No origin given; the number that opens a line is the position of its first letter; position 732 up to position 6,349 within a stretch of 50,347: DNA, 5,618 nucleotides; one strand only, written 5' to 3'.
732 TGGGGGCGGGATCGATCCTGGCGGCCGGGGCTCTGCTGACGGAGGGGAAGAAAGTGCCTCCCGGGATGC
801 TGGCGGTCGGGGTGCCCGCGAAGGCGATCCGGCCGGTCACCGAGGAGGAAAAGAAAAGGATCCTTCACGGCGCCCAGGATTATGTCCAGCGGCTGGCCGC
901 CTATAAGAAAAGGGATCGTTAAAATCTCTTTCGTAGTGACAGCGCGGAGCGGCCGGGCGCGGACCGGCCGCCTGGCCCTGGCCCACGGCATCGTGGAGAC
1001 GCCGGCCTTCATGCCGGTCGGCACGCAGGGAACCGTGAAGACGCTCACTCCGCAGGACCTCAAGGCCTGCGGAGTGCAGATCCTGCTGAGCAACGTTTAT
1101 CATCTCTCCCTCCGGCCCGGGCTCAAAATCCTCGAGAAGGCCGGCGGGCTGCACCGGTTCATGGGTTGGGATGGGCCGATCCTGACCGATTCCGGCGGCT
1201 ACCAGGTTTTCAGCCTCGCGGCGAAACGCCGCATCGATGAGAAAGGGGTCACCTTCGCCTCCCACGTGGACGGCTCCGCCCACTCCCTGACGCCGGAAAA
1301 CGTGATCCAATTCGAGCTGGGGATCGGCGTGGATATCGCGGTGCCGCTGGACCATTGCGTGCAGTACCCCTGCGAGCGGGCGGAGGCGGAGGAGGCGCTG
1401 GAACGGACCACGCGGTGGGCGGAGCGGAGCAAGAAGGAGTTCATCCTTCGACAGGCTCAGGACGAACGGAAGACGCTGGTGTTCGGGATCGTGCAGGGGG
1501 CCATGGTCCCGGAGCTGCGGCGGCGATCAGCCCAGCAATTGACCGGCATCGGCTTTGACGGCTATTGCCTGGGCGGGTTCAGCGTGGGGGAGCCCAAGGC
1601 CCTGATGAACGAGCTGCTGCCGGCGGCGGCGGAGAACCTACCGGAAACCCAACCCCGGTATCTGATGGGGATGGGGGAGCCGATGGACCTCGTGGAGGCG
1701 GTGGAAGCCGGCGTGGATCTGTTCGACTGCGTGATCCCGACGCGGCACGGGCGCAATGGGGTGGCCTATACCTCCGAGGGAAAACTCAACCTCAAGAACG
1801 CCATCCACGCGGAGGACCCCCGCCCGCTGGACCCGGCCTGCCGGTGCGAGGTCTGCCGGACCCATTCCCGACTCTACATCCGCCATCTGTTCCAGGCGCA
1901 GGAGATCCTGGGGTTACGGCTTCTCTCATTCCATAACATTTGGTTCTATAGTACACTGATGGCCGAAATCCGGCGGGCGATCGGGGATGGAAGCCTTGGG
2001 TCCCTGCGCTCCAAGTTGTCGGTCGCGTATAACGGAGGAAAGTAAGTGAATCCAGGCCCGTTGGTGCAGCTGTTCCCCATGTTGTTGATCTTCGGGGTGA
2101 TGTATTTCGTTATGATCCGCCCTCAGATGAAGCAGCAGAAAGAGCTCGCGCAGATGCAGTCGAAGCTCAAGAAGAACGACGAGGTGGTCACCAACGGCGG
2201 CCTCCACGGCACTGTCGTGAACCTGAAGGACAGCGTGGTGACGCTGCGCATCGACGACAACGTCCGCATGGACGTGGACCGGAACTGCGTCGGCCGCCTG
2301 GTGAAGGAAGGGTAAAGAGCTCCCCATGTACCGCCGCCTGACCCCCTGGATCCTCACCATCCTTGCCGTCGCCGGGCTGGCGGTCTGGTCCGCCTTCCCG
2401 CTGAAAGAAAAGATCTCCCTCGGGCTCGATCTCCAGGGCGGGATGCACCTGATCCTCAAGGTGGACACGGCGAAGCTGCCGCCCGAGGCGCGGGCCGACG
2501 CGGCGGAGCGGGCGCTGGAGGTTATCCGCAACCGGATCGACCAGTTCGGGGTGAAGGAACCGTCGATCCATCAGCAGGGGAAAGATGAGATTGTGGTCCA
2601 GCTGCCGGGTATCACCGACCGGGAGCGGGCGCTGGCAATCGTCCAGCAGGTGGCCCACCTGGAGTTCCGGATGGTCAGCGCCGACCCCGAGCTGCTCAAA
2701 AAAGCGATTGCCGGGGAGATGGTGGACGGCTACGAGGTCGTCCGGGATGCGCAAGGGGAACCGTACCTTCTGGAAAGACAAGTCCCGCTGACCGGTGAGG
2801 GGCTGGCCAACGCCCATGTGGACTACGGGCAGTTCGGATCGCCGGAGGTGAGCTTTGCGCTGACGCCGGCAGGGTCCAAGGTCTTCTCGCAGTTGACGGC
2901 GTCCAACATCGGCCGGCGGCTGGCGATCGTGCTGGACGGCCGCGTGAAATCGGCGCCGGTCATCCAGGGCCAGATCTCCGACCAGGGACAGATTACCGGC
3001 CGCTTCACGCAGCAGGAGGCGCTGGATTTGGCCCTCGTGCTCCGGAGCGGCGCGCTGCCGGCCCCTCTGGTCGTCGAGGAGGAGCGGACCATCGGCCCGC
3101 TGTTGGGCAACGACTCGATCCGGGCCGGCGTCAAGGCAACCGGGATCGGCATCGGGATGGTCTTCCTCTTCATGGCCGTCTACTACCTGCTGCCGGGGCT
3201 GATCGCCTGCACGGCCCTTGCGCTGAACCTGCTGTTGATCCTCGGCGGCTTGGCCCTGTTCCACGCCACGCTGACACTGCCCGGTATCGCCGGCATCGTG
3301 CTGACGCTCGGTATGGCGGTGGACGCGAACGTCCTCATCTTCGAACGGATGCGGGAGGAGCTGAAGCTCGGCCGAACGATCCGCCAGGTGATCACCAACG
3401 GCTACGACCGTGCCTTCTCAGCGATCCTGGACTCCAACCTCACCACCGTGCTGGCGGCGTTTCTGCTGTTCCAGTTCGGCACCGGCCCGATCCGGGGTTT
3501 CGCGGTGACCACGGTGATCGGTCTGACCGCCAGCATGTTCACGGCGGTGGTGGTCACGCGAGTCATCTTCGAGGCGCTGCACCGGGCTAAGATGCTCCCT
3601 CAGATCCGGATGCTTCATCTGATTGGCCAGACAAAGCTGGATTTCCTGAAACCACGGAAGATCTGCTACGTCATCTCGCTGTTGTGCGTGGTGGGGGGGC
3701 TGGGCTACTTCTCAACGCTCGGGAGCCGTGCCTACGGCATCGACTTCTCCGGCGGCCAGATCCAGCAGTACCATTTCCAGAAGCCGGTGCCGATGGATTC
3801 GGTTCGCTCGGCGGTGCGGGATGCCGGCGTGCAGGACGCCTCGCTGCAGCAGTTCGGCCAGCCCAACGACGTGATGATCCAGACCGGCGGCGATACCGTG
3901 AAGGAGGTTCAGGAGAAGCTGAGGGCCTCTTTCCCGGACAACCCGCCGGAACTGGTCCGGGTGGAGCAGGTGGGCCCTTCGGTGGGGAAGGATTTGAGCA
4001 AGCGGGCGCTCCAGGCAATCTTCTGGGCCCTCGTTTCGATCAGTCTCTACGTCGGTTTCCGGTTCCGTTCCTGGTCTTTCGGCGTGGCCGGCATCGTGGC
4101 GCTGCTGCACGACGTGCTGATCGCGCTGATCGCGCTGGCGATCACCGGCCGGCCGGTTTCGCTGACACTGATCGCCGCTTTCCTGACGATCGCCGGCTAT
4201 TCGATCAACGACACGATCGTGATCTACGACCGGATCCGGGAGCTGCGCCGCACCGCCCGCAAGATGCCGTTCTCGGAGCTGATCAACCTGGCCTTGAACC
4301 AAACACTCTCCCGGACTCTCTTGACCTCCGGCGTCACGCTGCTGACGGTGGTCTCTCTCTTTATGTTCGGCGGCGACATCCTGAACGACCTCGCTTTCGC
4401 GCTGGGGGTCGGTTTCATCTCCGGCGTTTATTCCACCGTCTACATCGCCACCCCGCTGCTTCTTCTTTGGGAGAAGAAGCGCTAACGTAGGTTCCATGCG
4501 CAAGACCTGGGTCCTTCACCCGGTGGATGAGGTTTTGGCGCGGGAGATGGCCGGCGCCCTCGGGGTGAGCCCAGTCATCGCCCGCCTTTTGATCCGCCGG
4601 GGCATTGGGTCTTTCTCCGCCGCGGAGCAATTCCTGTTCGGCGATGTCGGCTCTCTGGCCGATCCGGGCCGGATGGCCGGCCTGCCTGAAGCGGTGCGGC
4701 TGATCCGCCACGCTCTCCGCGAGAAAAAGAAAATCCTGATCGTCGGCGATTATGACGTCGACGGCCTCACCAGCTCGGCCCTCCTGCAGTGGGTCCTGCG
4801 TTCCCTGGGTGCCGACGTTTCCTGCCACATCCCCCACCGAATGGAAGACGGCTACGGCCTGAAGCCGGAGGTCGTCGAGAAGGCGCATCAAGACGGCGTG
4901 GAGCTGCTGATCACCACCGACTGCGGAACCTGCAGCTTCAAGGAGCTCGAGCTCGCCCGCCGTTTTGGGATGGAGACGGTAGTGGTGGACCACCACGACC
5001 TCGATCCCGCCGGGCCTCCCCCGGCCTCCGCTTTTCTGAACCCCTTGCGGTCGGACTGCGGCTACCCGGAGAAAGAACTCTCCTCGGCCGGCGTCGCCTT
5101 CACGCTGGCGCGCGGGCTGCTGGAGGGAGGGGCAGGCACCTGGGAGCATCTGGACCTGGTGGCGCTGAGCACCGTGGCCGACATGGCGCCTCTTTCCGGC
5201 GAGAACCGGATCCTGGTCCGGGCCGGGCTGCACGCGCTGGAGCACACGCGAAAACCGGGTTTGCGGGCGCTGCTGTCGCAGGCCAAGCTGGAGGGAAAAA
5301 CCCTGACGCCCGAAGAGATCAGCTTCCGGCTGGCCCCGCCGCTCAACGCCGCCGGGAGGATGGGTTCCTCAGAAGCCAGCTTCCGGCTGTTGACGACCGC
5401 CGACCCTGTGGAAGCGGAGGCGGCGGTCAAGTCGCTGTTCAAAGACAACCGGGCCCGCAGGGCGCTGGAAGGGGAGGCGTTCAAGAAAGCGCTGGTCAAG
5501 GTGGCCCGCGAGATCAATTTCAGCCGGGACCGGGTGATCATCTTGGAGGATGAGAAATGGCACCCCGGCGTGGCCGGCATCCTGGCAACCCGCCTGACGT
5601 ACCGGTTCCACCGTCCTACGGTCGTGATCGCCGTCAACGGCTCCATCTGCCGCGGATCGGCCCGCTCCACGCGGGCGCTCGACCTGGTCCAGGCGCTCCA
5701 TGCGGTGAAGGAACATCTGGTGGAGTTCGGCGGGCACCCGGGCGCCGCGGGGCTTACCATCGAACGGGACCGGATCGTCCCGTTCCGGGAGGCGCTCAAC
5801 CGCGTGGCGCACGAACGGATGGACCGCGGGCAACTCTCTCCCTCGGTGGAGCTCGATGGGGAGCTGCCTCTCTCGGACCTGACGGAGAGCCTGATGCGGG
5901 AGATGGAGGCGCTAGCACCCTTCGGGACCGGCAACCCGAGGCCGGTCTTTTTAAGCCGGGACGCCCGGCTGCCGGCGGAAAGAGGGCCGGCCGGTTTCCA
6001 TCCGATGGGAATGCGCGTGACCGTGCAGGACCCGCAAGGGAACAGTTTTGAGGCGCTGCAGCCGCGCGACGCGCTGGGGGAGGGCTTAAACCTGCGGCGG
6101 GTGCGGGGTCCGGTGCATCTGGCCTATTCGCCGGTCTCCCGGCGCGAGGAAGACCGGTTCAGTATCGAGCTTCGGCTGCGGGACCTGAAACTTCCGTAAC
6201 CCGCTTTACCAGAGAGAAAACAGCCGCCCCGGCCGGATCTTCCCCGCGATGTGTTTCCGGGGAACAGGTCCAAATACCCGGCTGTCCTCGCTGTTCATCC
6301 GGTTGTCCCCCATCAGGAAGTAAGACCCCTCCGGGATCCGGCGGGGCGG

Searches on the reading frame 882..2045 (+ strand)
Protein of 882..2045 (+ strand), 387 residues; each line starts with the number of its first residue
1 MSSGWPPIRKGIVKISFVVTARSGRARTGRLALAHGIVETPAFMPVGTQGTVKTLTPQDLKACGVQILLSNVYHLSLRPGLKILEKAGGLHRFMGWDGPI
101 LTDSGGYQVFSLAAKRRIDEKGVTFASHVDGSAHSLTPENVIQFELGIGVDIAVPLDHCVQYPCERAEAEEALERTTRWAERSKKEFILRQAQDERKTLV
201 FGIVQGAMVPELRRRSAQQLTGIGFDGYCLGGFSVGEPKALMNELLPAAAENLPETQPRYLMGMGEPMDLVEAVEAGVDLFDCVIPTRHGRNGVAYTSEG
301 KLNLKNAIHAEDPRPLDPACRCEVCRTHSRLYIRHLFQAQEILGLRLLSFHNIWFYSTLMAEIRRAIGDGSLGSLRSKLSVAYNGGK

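Call 65: search_protein_families(library=pfam, proteins=[window:882-2045:+], max_evalue=0.00001)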
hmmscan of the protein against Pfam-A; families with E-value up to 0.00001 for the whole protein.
window:882-2045:+ (387 aa): 1 family
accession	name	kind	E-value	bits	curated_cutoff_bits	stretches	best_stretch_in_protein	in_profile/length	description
PF01702.25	TGT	-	1.3e-149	498.6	26.3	1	26-380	3-352/357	Queuine tRNA-ribosyltransferase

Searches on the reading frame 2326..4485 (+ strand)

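Call 65: search_protein_families(library=pfam, proteins=[window:2326-4485:+], max_evalue=0.00001)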
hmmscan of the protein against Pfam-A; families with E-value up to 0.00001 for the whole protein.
window:2326-4485:+ (719 aa): 5 families
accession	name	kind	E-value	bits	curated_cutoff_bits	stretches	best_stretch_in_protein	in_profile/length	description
PF02355.23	SecD_SecF_C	-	2.8e-80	268.7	20.5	2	541-717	13-188/189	Protein export membrane protein SecD/SecF, C-terminal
PF22599.2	SecDF_P1_head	-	2e-35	121.5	27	1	139-246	4-114/114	SecDF, P1 head subdomain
PF21760.3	SecD_1st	-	8.2e-25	86.5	27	1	61-118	2-59/60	Protein translocase subunit SecDF, P1 domain, N-terminal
PF00873.25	ACR_tran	-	3e-10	38.9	28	1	557-705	860-1006/1021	AcrB/AcrD/AcrF family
PF07549.19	Sec_GG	-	9.1e-07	28.7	20.3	0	30-49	8-27/28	SecD/SecF GG Motif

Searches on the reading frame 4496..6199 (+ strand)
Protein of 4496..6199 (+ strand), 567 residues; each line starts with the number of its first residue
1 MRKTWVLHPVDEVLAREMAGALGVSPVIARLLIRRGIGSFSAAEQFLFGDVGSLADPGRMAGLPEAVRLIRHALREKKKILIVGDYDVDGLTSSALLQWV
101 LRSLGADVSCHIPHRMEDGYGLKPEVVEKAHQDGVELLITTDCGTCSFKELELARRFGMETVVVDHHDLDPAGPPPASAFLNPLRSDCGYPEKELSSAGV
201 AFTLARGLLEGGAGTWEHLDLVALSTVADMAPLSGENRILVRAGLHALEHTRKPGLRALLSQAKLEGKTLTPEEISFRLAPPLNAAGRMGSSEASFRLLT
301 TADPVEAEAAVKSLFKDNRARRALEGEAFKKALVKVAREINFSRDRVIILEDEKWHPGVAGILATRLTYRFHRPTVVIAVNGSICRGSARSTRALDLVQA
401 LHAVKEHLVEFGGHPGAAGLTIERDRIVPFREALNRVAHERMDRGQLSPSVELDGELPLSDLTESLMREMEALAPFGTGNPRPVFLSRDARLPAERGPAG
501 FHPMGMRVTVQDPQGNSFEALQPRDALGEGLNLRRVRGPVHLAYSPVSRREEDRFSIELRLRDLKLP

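Call 65: search_protein_families(library=pfam, proteins=[window:4496-6199:+], max_evalue=0.00001)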
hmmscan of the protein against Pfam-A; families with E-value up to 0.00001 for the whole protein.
window:4496-6199:+ (567 aa): 3 families
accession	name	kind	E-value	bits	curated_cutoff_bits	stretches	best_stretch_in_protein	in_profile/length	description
PF01368.27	DHH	-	3.2e-20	73.1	28.1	1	79-208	1-104/125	DHH family, N-terminal domain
PF02272.25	DHHA1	-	8.3e-14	52.3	25.9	1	346-439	3-101/102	DHHA1 domain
PF17768.7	RecJ_OB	-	1.1e-11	45.2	27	1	453-563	1-107/107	RecJ OB domain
